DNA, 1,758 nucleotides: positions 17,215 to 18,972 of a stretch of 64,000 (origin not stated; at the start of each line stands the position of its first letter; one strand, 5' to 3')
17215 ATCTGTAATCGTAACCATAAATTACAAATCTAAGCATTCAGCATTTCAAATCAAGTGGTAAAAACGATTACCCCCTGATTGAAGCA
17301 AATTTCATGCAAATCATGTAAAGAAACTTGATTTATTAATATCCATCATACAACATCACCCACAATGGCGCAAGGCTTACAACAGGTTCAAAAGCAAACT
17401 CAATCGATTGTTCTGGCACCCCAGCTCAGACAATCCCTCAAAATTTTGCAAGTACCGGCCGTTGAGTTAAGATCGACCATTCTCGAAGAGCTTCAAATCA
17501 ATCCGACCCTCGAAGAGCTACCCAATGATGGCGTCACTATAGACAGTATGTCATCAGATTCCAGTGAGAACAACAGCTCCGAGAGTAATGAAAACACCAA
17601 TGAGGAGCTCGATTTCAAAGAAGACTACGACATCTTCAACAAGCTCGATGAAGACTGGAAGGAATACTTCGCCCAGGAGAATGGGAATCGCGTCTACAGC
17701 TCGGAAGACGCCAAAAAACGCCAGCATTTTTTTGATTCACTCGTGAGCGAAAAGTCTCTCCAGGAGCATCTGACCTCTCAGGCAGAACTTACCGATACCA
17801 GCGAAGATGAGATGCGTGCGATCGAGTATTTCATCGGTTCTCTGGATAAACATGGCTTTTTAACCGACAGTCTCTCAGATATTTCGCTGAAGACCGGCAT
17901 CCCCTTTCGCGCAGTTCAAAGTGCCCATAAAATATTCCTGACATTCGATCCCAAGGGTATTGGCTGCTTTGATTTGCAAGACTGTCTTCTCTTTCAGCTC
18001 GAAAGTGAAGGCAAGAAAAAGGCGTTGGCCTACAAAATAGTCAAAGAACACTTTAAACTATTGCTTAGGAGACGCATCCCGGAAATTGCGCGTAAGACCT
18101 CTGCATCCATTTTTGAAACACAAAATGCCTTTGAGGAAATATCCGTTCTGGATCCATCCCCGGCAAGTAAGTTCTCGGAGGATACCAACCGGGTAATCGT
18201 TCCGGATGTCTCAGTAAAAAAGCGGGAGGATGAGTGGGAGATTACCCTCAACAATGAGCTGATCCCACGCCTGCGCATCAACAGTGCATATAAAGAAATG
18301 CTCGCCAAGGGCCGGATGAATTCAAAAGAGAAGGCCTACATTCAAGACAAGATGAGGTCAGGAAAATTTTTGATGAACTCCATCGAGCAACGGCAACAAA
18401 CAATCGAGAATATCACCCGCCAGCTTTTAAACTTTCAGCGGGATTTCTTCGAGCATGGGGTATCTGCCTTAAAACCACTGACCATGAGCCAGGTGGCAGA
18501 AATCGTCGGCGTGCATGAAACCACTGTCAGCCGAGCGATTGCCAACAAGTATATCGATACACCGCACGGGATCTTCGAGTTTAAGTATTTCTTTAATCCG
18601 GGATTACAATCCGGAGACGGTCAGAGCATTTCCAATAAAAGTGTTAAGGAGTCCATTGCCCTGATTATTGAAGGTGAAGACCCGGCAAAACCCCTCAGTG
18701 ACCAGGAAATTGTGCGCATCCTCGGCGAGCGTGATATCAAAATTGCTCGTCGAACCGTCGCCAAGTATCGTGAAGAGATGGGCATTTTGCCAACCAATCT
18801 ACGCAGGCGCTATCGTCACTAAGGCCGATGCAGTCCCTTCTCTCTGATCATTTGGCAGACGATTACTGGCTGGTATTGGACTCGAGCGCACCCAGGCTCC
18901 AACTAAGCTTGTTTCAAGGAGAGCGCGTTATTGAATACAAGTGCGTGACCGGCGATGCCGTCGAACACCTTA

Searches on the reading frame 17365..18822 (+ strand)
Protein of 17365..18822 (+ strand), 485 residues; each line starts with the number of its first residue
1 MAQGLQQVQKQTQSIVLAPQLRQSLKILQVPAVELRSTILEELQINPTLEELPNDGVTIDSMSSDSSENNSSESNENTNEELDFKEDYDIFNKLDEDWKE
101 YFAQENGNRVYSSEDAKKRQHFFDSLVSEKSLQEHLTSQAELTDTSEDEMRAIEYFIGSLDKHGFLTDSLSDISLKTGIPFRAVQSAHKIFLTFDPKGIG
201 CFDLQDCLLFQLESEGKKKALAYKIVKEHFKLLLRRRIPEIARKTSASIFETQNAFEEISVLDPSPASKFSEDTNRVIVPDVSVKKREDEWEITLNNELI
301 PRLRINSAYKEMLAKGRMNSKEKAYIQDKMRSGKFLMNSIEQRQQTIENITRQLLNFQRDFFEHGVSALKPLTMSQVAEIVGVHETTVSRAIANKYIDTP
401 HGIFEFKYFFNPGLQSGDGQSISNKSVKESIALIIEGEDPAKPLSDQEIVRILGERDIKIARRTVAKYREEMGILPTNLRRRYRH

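Call 48: search_protein_families(library=pfam, proteins=[window:17365-18822:+], max_evalue=0.00001)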
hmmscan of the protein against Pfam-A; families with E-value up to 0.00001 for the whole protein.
window:17365-18822:+ (485 aa): 3 families
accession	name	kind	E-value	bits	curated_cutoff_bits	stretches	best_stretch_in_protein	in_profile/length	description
PF04552.19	Sigma54_DBD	-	1.4e-56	191.1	22.8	1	324-482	2-160/160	Sigma-54, DNA binding domain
PF04963.19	Sigma54_CBD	-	9.5e-54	182.4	22.9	1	126-309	6-185/185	Sigma-54 factor, core binding domain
PF00309.25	Sigma54_AID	-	5e-12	45.9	23.8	1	7-51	2-46/46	Sigma-54 factor, Activator interacting domain (AID)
